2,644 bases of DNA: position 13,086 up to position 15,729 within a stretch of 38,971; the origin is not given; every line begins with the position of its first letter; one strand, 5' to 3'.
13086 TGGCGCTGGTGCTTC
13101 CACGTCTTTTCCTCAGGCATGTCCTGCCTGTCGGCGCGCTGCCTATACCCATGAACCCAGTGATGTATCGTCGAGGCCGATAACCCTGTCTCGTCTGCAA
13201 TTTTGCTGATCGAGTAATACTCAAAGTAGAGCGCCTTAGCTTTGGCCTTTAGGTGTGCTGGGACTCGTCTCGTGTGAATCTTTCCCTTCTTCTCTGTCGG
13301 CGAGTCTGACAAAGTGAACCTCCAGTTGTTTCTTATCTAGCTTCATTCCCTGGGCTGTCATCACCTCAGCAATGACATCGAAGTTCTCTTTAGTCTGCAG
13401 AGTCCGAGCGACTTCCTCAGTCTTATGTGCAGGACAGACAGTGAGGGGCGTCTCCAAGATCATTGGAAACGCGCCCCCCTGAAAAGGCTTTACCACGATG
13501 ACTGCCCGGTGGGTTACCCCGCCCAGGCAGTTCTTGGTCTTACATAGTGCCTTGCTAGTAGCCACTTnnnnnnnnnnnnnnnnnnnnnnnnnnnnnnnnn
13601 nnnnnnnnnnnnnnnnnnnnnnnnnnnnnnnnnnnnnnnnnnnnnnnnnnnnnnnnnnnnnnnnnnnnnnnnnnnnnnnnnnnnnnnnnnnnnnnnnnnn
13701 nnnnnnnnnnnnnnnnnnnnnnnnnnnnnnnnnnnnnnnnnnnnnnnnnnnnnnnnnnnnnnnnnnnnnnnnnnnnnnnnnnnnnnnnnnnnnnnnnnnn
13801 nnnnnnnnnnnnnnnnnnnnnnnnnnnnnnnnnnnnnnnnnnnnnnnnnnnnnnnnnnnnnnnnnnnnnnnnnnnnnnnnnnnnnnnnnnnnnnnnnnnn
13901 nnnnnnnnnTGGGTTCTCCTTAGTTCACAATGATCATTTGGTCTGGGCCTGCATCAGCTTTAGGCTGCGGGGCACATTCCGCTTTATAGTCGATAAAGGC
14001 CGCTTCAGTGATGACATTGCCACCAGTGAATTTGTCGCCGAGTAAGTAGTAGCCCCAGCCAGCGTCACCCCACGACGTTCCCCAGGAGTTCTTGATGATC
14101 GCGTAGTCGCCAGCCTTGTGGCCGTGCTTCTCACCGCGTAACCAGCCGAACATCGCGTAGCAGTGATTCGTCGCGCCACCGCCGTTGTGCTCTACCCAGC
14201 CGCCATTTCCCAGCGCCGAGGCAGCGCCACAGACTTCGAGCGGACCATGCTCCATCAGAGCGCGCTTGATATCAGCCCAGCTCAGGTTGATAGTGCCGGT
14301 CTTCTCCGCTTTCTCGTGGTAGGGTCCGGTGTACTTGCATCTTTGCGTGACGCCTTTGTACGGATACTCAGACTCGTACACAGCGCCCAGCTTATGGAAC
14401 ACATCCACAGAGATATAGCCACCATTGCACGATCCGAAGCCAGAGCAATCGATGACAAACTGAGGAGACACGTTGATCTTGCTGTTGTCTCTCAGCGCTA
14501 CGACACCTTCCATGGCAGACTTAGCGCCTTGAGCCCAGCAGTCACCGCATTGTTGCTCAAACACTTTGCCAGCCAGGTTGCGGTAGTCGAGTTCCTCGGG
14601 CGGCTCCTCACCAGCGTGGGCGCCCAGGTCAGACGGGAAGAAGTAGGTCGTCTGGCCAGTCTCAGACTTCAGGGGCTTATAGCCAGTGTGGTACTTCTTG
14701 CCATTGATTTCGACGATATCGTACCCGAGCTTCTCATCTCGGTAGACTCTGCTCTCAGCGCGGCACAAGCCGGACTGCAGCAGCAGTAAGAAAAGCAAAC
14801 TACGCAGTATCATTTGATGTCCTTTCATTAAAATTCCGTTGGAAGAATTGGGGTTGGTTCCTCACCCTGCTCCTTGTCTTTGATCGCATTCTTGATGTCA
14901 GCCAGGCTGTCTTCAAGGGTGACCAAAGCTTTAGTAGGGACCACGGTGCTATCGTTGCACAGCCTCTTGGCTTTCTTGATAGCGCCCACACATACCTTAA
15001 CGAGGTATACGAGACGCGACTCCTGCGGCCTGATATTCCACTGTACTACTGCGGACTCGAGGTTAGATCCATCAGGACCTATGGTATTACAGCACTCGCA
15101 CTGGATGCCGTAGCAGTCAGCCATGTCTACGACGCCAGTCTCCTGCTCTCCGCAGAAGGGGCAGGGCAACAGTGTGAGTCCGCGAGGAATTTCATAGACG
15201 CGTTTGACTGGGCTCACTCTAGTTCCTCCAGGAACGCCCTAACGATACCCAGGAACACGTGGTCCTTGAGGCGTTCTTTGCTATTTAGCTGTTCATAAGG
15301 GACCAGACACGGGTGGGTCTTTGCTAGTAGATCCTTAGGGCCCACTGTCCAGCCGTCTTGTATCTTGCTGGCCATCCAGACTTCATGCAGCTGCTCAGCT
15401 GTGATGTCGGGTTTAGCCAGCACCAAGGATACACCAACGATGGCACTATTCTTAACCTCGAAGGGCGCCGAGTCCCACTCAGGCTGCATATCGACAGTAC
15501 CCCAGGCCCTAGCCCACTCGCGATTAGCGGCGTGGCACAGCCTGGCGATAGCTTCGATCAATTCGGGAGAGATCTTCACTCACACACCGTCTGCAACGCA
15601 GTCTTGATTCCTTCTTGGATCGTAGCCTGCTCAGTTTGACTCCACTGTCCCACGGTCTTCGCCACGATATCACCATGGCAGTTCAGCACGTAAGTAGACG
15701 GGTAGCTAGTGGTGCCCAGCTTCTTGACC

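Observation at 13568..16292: Tightly coupled module of exported and unusual accessory proteins upstream of the packaging genes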

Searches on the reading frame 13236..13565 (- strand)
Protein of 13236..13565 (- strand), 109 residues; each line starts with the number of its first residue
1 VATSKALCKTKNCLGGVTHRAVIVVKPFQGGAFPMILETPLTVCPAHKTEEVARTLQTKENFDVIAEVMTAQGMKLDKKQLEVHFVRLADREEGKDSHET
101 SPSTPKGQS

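Call 3: search_protein_families(library=pfam, proteins=[window:13236-13565:-], max_evalue=0.1)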
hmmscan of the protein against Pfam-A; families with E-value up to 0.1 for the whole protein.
window:13236-13565:- (109 aa): 1 family
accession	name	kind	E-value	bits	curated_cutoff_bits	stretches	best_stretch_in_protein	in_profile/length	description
PF10298.14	WhiA_N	-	0.082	13.4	23.4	0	50-90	34-74/86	WhiA N-terminal LAGLIDADG-like domain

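Call 4: search_protein_families(library=phrogs, proteins=[window:13236-13565:-], max_evalue=0.01)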
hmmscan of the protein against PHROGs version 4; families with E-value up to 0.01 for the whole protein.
window:13236-13565:- (109 aa): 0 families

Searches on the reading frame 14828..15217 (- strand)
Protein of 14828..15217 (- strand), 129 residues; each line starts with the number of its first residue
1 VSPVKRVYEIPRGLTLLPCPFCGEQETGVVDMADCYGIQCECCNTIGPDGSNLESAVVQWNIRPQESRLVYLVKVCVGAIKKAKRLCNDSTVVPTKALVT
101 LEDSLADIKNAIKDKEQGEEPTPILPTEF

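Call 3: search_protein_families(library=pfam, proteins=[window:14828-15217:-], max_evalue=0.1)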
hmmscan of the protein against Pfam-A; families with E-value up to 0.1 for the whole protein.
window:14828-15217:- (129 aa): 3 families
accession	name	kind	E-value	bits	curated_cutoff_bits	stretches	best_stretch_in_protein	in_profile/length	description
PF14354.12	Lar_restr_allev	-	9.5e-08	32.6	28.6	1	15-63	2-57/58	Restriction alleviation protein Lar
PF14149.11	YhfH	-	0.0063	16.8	27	1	9-43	6-37/37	YhfH-like protein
PF22811.2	Zn_ribbon_NrdR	-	0.068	13.6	27.2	1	18-31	2-15/42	Transcriptional repressor NrdR-like, N-terminal domain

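Call 4: search_protein_families(library=phrogs, proteins=[window:14828-15217:-], max_evalue=0.01)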
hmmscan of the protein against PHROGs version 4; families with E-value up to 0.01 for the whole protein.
window:14828-15217:- (129 aa): 2 families
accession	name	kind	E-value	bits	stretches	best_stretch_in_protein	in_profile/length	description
phrog_599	-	moron, auxiliary metabolic gene and host takeover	3e-08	35.1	1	16-67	74-130/262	Lar-like restriction alleviation protein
phrog_19812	-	unknown function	0.00054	21.3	1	15-99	5-88/138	-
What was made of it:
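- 14828..15217 (-): Lar-like zinc-ribbon protein, 129 aa (Cys at 19, 22, 35, 40, 42, 43), with no signal peptide. A cytoplasmic accessory gene, not part of the conserved core. Lar_restr_allev at 9.5e-8 and phrog_599 at 3e-8 (calls 3, 4).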

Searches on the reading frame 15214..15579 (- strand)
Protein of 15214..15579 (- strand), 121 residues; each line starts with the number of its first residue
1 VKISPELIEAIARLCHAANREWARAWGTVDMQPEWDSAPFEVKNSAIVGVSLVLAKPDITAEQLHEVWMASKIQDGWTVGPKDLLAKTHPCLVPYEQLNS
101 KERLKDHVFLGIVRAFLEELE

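Call 3: search_protein_families(library=pfam, proteins=[window:15214-15579:-], max_evalue=0.1)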
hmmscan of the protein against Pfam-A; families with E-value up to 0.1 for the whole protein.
window:15214-15579:- (121 aa): 2 families
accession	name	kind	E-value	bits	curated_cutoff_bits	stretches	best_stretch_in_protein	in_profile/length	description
PF02026.21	RyR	-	4.7e-13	49.6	27.4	1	59-106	23-71/91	RyR domain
PF24792.1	DUF7701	-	0.0015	19.2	27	1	58-114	41-87/91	Domain of unknown function (DUF7701)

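Call 4: search_protein_families(library=phrogs, proteins=[window:15214-15579:-], max_evalue=0.01)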
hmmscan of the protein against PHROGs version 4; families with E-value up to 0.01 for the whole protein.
window:15214-15579:- (121 aa): 5 families
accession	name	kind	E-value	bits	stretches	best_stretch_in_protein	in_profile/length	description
phrog_5154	-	unknown function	8.8e-34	118.3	1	7-119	148-260/454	-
phrog_11782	-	unknown function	1.3e-25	91.4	1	10-116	5-111/290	-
phrog_18865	-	unknown function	1.6e-23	84.7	1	4-116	70-181/183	-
phrog_4435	-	unknown function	0.0001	23.2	1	3-116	182-251/252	-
phrog_37696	-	unknown function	0.00016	22.5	1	47-117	73-144/144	-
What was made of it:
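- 15214..15579 (-): RyR-domain protein, 121 aa, with no signal peptide. A cytoplasmic accessory gene, not part of the conserved core. RyR at 4.7e-13 and phrog_5154 at 8.8e-34, function unknown (calls 3, 4).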
